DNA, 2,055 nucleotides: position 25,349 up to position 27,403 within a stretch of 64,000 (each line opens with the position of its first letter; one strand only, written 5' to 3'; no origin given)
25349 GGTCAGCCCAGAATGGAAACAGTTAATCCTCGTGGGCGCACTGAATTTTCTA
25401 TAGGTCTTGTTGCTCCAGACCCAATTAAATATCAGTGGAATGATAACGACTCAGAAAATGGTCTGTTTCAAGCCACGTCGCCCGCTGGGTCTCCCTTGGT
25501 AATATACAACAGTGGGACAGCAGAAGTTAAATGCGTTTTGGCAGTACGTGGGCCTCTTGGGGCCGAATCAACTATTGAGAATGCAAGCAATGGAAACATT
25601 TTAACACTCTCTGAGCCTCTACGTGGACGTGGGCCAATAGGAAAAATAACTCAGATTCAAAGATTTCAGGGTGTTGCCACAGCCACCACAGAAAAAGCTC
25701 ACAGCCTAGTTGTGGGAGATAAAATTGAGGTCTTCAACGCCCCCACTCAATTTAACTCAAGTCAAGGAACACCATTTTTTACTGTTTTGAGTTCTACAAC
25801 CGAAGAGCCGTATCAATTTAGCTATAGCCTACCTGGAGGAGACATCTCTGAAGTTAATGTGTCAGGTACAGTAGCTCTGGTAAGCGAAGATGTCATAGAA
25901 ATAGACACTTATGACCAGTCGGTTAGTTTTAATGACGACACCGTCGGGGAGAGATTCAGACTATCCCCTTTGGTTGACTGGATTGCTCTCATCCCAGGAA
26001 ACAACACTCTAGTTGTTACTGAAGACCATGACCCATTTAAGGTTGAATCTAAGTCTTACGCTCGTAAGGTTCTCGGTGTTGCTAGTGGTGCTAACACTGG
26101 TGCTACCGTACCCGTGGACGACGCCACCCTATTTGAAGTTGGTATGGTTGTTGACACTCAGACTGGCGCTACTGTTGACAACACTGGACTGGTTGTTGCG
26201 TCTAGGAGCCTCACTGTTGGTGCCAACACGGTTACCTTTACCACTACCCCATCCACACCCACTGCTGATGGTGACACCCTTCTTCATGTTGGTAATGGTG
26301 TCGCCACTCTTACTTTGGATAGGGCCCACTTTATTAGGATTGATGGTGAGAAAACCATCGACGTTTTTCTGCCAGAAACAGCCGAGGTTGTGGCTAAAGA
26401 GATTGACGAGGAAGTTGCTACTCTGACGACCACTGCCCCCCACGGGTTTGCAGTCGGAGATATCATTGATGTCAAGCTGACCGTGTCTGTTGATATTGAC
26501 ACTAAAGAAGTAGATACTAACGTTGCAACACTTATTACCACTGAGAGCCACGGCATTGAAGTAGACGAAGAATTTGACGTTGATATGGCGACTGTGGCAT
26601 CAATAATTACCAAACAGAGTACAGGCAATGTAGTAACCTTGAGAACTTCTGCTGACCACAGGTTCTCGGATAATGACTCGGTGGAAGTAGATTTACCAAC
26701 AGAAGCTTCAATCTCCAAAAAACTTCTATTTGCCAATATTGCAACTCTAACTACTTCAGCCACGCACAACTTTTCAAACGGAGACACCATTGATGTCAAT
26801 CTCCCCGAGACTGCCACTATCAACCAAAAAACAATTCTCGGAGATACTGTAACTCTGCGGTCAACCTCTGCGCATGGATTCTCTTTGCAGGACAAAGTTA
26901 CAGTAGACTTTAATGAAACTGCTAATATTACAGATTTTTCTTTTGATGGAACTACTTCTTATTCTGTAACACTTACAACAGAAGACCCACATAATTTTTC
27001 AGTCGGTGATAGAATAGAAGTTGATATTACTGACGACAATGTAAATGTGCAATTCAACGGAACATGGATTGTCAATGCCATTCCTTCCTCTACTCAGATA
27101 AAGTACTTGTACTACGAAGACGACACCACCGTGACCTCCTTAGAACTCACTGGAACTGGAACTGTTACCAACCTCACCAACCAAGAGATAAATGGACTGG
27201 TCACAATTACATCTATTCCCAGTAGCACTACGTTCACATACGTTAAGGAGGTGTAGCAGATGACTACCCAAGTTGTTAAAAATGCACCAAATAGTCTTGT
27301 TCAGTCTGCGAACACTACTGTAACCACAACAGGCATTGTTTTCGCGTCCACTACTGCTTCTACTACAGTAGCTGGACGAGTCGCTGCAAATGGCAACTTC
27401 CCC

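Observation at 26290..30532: Nested 'Russian-doll' stalk split across two genes: Dit appears to be completed by the next protein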

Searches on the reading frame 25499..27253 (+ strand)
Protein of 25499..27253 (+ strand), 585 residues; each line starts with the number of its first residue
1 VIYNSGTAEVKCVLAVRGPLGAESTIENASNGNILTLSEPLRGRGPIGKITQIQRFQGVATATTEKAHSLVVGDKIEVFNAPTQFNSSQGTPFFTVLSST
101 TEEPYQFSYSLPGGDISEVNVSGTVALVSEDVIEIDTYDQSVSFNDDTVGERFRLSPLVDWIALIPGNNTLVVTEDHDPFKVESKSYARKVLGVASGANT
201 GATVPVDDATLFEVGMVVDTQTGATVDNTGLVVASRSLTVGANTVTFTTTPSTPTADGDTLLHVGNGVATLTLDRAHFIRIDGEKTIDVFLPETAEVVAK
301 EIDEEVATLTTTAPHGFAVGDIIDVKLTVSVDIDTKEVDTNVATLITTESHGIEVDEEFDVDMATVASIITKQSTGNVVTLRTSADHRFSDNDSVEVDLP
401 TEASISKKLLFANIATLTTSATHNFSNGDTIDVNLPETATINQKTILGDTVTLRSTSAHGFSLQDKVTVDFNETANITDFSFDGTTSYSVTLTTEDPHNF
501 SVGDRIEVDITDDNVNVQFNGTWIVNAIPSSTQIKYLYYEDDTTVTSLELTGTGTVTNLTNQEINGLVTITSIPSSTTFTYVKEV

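Call 56: predict_structure(alignment_id=A3)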
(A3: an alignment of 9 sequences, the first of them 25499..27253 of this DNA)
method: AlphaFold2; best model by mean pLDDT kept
length: 585 residues; sequences in the alignment: 9
mean_pLDDT: 54.4   pTM: 0.39
mean pLDDT of the five models: 54.4, 51.2, 50.5, 49.3, 47.1
residues with pLDDT >= 90: 67; 70-90: 108; 50-70: 66; < 50: 344
segments of 3 or more residues with pLDDT < 50: 185-269, 283-334, 351-367, 387-441, 443-450, 457-477, 479-489, 501-577, 581-585
pLDDT, mean of each block of 10 residues (from residue 1): 86 88 89 89 87 94 90 91 87 91 91 91 89 88 85 80 88 76 48 33 32 30 29 30 27 27 34 64 46 37 36 37 32 48 51 42 44 54 51 32 34 43 37 41 47 49 36 44 44 52 42 36 38 33 33 31 34 48 41
secondary structure, 60 per line:
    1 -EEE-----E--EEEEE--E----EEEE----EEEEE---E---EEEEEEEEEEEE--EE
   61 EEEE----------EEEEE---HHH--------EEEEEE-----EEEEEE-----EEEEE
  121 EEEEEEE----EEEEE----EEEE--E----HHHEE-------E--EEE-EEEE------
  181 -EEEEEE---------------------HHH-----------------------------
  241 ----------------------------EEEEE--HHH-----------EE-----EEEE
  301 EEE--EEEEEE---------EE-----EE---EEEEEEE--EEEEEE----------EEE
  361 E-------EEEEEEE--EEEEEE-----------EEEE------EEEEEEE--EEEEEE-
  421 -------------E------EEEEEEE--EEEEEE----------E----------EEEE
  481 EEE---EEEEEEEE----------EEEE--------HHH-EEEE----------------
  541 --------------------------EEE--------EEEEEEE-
elements in order: E2-4 E13-17 E25-28 E33-37 E45-56 E59-64 E75-79 E94-99 E105-110 E116-127 E132-136 E141-144 E167-169 E171-174 E182-187 E269-273 E297-303 E306-311 E333-339 E342-347 E358-361 E369-375 E378-383 E395-398 E405-411 E414-419 E441-447 E450-455 E477-483 E487-494 E505-508 E521-524 E567-569 E578-584
